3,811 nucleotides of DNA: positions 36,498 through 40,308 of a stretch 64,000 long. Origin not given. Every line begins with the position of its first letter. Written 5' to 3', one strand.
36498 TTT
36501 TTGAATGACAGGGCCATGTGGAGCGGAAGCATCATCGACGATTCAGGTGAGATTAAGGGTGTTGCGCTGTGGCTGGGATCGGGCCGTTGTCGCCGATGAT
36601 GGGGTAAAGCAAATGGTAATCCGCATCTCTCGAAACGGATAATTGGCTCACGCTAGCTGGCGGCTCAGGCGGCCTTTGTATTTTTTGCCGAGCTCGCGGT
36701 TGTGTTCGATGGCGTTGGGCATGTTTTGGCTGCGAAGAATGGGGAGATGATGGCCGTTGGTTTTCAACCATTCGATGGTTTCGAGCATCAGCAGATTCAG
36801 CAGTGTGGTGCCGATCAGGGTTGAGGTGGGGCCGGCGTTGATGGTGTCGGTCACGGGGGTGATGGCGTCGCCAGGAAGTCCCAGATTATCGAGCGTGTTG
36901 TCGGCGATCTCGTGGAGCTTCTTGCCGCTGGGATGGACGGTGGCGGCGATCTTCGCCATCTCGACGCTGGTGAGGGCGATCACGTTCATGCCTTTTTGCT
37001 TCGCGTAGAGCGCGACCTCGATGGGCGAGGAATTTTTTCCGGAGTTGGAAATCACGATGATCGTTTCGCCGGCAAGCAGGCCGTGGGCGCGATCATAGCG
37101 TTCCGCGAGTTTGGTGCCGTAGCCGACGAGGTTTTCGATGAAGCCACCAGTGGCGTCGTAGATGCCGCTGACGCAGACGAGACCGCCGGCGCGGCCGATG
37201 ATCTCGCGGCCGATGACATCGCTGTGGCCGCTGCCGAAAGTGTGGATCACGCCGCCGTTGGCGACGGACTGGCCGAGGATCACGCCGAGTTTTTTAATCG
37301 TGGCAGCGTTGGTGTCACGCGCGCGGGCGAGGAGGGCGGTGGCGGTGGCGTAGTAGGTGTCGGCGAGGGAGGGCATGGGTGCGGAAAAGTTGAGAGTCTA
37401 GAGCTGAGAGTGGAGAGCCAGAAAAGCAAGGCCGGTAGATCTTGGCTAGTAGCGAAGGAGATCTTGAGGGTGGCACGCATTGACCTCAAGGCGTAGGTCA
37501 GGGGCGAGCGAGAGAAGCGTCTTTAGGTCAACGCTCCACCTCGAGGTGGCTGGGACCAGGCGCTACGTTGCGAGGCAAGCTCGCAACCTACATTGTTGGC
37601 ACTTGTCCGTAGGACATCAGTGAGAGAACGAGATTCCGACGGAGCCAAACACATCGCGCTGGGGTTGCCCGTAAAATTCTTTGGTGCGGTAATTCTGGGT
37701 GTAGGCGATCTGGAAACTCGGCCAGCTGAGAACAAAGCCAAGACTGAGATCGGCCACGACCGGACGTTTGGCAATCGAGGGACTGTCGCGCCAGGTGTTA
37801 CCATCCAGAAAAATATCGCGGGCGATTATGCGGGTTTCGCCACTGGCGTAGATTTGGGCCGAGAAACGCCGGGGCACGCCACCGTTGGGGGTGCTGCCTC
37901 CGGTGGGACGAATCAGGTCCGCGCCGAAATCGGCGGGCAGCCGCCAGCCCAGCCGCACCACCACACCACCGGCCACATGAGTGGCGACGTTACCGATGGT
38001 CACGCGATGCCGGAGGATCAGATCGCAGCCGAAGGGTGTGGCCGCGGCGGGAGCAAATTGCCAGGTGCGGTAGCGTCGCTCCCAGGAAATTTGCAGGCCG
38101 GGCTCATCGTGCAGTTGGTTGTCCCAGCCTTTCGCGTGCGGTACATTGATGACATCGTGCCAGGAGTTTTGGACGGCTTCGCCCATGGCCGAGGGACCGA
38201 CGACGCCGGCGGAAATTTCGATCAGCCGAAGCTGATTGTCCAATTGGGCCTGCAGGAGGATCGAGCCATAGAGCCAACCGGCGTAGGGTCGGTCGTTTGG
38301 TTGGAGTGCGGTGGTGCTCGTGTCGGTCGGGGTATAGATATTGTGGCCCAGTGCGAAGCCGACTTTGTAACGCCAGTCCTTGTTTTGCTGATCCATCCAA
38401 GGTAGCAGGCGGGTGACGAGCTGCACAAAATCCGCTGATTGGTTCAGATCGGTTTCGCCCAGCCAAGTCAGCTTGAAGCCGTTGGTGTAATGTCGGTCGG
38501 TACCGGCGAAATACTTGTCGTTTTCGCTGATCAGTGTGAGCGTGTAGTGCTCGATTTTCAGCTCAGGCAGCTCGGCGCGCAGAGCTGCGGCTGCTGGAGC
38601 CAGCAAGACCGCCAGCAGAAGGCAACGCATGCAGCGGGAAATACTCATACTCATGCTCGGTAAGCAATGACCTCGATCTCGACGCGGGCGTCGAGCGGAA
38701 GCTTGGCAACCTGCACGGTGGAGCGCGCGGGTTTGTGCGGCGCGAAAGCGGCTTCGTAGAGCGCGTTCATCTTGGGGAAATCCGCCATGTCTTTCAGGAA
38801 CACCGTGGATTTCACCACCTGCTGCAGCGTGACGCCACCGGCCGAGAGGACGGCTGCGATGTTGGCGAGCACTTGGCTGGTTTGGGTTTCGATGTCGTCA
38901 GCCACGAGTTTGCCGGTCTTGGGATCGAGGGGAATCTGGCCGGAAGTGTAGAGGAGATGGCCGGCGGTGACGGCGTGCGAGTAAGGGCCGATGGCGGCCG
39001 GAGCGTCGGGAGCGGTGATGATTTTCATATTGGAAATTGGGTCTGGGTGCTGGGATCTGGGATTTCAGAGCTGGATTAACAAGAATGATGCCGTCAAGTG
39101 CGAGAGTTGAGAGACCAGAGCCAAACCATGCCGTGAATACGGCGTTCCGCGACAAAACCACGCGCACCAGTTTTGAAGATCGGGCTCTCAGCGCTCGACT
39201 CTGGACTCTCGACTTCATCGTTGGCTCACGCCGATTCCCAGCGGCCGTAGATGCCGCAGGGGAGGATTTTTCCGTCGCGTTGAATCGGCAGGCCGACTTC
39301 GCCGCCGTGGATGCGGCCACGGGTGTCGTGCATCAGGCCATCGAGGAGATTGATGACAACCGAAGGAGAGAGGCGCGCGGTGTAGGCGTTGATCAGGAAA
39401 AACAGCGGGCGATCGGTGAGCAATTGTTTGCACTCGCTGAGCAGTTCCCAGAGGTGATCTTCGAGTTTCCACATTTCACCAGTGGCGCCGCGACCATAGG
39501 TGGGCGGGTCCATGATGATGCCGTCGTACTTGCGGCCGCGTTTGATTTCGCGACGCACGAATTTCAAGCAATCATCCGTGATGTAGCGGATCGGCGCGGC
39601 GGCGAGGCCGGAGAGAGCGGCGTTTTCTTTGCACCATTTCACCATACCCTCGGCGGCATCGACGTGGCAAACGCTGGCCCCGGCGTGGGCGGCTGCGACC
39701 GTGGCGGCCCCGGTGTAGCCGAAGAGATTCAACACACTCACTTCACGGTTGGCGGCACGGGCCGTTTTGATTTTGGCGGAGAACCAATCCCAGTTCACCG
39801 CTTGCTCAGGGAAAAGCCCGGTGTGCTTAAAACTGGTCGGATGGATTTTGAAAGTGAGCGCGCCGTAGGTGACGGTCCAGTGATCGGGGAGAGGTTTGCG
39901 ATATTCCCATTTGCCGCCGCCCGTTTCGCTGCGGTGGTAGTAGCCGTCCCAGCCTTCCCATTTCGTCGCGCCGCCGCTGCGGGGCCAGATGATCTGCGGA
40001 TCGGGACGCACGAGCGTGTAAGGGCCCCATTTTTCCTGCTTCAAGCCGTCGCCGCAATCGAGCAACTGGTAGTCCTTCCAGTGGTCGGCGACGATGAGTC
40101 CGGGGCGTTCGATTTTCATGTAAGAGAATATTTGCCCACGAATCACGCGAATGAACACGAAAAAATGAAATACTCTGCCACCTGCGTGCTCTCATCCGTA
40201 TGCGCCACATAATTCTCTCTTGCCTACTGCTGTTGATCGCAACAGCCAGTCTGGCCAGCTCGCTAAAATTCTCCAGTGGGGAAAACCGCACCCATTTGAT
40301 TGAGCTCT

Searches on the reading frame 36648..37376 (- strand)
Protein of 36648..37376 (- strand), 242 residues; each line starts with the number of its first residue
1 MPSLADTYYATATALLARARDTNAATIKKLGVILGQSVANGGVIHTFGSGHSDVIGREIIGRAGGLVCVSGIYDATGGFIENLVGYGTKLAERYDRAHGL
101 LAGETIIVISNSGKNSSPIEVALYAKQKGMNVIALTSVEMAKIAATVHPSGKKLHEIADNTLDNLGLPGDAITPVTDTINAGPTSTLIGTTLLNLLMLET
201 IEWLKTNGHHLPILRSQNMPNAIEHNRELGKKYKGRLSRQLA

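Call 17: search_protein_families(library=pfam, proteins=[window:36648-37376:-], max_evalue=0.01)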
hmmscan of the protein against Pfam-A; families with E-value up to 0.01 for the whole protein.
window:36648-37376:- (242 aa): 2 families
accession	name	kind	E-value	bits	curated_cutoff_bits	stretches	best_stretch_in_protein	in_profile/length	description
PF13580.11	SIS_2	-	7.2e-30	104.3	27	1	7-137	1-138/138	SIS domain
PF01380.27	SIS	-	0.00016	21.9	25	1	103-144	54-95/131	SIS domain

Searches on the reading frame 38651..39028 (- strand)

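Call 17: search_protein_families(library=pfam, proteins=[window:38651-39028:-], max_evalue=0.01)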
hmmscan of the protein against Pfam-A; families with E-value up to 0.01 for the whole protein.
window:38651-39028:- (125 aa): 1 family
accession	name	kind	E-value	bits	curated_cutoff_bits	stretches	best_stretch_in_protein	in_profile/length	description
PF01042.26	Ribonuc_L-PSP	-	1.7e-44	151.1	27.3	1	8-123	3-120/121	Endoribonuclease L-PSP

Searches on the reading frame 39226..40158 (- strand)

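Call 17: search_protein_families(library=pfam, proteins=[window:39226-40158:-], max_evalue=0.01)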
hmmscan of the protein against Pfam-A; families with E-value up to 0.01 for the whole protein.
window:39226-40158:- (310 aa): 4 families
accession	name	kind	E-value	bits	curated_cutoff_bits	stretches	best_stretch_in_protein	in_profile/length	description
PF10672.15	Methyltrans_SAM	-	3.6e-13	49.8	27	1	91-247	83-235/286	S-adenosylmethionine-dependent methyltransferase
PF03602.21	Cons_hypoth95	-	7.1e-05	23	24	1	137-222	40-124/182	Conserved hypothetical protein 95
PF09445.16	Methyltransf_15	-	0.00093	19.3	22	1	142-224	4-85/165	RNA cap guanine-N2 methyltransferase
PF13649.12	Methyltransf_25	-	0.0096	17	27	0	149-200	8-58/97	Methyltransferase domain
